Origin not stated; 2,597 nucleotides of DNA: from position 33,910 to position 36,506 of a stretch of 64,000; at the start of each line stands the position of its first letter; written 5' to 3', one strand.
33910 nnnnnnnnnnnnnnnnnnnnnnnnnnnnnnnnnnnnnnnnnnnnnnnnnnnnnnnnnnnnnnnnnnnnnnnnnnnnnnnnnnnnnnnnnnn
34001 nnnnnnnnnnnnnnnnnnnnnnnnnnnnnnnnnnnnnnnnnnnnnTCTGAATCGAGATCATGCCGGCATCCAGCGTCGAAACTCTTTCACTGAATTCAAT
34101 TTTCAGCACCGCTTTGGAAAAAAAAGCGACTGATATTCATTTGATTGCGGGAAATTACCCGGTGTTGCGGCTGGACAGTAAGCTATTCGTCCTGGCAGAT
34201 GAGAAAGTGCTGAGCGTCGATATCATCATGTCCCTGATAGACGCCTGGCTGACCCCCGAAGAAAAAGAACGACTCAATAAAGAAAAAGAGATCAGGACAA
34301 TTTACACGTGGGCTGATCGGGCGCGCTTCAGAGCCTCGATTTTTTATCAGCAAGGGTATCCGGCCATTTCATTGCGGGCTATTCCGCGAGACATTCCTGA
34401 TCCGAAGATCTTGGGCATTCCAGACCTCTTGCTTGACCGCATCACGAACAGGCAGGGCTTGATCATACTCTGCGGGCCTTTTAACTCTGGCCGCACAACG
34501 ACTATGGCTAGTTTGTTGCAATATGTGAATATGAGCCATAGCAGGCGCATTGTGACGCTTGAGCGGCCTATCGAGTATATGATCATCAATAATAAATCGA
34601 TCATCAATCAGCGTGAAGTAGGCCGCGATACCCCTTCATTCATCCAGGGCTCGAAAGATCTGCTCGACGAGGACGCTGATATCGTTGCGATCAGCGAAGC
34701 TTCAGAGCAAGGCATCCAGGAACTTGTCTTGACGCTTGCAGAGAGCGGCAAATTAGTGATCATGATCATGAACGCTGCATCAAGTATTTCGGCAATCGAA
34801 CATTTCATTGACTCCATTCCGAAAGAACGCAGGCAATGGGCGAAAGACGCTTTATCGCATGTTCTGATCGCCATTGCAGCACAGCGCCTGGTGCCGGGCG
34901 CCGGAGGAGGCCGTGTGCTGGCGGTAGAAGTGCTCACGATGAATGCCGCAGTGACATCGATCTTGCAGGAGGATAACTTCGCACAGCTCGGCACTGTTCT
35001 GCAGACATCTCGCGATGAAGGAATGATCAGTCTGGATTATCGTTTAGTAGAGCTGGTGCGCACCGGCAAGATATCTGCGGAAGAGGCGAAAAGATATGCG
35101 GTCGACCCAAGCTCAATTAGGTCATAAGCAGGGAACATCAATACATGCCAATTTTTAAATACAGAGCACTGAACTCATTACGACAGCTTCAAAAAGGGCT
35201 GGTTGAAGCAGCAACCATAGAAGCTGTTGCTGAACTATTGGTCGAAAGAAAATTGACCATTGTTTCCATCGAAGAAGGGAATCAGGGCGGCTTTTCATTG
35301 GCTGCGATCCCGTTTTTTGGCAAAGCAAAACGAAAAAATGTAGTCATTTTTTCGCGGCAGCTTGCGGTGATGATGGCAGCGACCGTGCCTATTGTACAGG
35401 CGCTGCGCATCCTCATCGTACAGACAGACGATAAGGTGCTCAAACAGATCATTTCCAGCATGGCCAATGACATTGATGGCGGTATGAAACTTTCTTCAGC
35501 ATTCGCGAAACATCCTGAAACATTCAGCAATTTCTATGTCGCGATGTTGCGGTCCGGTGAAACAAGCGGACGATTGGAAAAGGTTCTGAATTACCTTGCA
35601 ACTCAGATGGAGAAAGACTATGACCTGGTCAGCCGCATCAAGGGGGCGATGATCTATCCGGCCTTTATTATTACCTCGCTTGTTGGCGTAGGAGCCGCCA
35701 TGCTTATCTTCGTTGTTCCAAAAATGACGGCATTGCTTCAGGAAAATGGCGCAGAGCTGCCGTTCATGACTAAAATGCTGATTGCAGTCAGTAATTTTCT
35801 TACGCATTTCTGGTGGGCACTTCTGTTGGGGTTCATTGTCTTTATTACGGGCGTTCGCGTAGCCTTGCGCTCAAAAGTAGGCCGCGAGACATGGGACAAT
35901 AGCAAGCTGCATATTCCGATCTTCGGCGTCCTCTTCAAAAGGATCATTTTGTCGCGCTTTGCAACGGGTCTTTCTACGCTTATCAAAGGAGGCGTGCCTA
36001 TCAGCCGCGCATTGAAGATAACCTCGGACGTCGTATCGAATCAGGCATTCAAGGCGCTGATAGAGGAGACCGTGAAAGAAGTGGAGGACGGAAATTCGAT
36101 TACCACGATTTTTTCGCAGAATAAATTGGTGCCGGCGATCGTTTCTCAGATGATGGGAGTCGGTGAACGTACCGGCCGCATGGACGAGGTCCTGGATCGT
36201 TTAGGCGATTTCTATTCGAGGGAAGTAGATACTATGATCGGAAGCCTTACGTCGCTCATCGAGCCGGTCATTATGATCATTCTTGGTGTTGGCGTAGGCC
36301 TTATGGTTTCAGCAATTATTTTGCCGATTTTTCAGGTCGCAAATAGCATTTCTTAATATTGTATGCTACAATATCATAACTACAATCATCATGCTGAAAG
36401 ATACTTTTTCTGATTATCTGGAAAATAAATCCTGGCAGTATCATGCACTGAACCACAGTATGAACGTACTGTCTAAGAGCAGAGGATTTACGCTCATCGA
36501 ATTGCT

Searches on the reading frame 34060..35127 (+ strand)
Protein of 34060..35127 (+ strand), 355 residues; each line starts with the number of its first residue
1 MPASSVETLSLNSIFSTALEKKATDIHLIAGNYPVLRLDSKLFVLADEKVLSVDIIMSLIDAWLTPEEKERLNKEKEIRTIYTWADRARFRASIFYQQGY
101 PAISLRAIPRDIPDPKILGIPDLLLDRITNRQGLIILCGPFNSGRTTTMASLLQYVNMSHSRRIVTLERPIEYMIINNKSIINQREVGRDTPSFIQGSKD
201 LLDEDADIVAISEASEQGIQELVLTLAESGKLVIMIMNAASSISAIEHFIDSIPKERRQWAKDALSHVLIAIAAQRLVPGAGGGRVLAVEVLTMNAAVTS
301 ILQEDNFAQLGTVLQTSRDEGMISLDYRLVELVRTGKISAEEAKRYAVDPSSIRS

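Call 4: search_protein_families(library=pfam, proteins=[window:34060-35127:+], max_evalue=0.01)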
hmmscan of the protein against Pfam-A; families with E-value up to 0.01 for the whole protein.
window:34060-35127:+ (355 aa): 3 families
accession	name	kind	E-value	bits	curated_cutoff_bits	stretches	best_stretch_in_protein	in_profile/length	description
PF00437.27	T2SSE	-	1e-15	57.8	24.9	1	5-279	7-279/370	Type II/IV secretion system protein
PF22746.1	SHOCT-like_DUF2089-C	-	0.00028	20.8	27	0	329-345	6-22/32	SHOCT-like domain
PF00265.24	TK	-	0.0032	17.8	20.6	1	134-235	3-108/176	Thymidine kinase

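Call 8: search_protein_families(library=ncbifam, proteins=[window:34060-35127:+], max_evalue=1)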
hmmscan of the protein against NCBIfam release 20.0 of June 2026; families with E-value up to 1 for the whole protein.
window:34060-35127:+ (355 aa): 12 families
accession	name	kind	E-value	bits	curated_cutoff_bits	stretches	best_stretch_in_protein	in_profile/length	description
TIGR01420.1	pilT_fam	subfamily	1.2e-85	287.7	319.1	1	11-350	2-341/343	PilT/PilU family type 4a pilus ATPase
TIGR02525.1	plasmid_TraJ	equivalog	1.3e-32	113.2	368.3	1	11-344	12-364/372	plasmid transfer ATPase TraJ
TIGR02524.1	dot_icm_DotB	equivalog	8.4e-22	77.8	463.3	1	15-312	10-319/358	Dot/Icm type IV secretion system ATPase DotB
NF041000.1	ATPase_ComGA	equivalog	1.1e-18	67.2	300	1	88-279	80-266/267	competence type IV pilus ATPase ComGA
TIGR02533.1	type_II_gspE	equivalog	3.8e-15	55.5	630.25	1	128-252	239-359/486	type II secretion system ATPase GspE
NF007755.0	PRK10436.1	equivalog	9.1e-15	54.3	617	1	11-278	89-355/465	type II secretion system protein GspE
TIGR02538.1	type_IV_pilB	equivalog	6.4e-12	44.9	675.65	1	123-248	307-428/564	type IV-A pilus assembly ATPase PilB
NF053534.1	T4PilAsmATPsTfpB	equivalog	2.4e-11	42.7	850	1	128-252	332-452/584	type IV pilus assembly ATPase TfpB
TIGR02788.1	VirB11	equivalog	0.0017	17.5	249.95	1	129-177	142-187/308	P-type DNA transfer ATPase VirB11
TIGR03499.1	FlhF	equivalog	0.011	15.7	174.15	1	127-165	193-231/286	flagellar biosynthesis GTPase FlhF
NF010425.0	PRK13851.1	equivalog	0.013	14.4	461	1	134-178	164-206/344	type IV secretion system protein VirB11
NF004957.0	PRK06300.1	equivalog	0.033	13.4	356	1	206-290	120-197/299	enoyl-[acyl-carrier-protein] reductase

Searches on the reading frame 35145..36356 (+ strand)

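Call 4: search_protein_families(library=pfam, proteins=[window:35145-36356:+], max_evalue=0.01)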
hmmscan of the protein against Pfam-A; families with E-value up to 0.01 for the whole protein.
window:35145-36356:+ (403 aa): 1 family
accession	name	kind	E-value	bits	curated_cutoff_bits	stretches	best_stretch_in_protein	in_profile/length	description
PF00482.28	T2SSF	-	4.3e-56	188.7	25.2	2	69-192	1-125/125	Type II secretion system (T2SS), protein F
